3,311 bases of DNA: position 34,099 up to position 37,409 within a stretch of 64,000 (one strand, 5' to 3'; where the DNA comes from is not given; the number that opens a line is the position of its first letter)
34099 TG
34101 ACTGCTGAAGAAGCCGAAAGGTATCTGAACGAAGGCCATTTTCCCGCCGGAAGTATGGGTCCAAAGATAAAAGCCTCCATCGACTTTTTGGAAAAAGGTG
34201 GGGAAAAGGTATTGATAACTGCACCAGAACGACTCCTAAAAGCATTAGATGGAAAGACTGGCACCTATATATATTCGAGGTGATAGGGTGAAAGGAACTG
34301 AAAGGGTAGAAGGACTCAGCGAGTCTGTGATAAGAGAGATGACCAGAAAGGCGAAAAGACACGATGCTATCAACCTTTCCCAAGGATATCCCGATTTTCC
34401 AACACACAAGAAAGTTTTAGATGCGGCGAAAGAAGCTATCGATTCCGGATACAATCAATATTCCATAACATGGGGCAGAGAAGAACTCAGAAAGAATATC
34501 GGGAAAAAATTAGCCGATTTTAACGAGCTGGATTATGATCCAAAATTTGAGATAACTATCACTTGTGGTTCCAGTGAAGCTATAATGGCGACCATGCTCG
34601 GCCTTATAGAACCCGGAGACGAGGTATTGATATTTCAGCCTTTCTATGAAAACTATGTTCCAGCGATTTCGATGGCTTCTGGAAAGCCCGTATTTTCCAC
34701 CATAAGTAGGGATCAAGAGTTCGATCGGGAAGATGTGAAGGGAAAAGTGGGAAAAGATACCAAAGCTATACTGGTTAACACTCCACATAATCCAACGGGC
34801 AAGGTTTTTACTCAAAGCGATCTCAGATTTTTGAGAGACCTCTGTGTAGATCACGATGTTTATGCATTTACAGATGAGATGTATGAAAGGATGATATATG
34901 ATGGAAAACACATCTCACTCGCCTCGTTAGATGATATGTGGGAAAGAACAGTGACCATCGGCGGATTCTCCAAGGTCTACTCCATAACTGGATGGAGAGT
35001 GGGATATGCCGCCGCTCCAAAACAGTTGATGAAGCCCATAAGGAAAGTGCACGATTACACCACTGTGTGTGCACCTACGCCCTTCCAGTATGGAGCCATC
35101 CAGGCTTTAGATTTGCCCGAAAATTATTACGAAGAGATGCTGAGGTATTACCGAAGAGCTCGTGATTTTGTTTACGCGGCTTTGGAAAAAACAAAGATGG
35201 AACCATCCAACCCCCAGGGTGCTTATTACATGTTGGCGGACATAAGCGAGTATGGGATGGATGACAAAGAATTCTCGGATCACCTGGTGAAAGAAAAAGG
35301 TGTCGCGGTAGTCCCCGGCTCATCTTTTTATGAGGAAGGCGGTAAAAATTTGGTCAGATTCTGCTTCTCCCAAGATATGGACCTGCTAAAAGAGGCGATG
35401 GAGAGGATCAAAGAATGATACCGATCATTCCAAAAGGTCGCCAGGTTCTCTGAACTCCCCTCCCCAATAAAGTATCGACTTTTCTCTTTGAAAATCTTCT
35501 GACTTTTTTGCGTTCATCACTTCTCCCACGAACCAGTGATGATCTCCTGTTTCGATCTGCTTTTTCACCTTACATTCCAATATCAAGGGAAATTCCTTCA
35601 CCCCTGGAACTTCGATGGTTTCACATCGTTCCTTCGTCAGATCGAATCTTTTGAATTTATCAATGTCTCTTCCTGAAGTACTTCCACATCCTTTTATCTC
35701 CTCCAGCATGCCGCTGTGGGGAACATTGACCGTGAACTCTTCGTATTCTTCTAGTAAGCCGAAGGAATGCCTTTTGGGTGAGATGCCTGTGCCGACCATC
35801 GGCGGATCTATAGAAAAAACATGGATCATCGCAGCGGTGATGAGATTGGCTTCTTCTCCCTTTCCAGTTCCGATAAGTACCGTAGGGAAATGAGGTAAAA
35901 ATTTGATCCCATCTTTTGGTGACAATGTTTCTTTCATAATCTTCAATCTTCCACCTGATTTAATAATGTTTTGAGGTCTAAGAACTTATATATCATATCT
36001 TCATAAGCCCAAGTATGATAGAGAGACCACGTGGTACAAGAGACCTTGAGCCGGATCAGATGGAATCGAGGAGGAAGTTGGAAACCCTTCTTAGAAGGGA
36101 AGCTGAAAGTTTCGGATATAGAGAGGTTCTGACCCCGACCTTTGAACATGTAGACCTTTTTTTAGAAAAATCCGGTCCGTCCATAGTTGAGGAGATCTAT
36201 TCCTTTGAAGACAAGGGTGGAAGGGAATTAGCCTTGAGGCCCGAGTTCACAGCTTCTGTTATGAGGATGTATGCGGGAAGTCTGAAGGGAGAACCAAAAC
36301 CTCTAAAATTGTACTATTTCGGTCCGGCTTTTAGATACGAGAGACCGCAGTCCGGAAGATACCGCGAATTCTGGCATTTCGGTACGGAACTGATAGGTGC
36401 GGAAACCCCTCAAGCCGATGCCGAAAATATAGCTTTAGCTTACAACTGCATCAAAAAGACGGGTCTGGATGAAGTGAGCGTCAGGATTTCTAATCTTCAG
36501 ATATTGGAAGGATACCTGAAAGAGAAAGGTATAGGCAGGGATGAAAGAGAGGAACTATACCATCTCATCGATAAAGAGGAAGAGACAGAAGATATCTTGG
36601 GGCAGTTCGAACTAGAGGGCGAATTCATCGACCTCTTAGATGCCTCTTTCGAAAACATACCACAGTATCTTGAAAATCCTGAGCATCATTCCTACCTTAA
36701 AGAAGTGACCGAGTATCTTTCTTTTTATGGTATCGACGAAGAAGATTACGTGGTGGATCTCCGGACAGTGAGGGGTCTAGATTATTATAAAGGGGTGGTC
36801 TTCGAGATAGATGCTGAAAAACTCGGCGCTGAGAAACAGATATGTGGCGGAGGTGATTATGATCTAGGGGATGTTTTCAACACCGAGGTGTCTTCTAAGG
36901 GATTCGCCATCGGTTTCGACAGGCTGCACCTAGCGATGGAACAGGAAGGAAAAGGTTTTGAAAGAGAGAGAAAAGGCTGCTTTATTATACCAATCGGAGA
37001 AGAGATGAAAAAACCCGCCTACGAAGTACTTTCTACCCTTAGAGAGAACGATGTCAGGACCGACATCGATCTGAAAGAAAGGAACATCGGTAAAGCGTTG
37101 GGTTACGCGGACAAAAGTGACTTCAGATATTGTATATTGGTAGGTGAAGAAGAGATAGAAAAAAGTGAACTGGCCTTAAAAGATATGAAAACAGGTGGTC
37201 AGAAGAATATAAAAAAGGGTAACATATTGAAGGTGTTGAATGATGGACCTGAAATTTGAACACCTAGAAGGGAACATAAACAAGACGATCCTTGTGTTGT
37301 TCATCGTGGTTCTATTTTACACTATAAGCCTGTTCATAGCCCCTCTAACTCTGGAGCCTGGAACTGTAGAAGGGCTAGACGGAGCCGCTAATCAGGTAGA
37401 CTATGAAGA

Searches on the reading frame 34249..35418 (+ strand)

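Call 65: search_protein_families(library=pfam, proteins=[window:34249-35418:+], max_evalue=0.00001)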
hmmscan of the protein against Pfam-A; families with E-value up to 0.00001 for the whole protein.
window:34249-35418:+ (389 aa): 1 family
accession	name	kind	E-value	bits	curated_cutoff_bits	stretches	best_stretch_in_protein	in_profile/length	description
PF00155.27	Aminotran_1_2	-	3.5e-62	211.1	19.7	1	39-387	2-361/361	Aminotransferase class I and II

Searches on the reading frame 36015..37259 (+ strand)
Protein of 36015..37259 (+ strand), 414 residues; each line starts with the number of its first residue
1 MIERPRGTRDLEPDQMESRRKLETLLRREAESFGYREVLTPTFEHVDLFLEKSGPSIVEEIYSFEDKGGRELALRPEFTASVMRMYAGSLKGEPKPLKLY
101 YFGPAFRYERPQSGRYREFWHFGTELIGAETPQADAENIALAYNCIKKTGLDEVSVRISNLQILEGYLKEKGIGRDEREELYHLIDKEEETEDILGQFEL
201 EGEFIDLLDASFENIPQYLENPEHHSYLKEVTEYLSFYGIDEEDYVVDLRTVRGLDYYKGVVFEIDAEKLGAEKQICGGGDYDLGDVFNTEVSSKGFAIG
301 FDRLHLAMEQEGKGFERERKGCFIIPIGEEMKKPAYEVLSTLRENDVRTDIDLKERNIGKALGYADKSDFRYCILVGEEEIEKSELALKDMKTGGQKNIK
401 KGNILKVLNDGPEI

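Call 65: search_protein_families(library=pfam, proteins=[window:36015-37259:+], max_evalue=0.00001)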
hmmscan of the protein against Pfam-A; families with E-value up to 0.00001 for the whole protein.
window:36015-37259:+ (414 aa): 3 families
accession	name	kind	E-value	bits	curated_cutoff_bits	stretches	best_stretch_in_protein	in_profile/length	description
PF13393.11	tRNA-synt_His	-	1.3e-53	182.7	25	1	7-304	1-308/308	Histidyl-tRNA synthetase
PF03129.25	HGTP_anticodon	-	6.3e-17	61.9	21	1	322-408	2-91/94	Anticodon binding domain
PF00587.30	tRNA-synt_2b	-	3.3e-13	50.5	29.3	1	62-277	1-132/179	tRNA synthetase class II core domain (G, H, P, S and T)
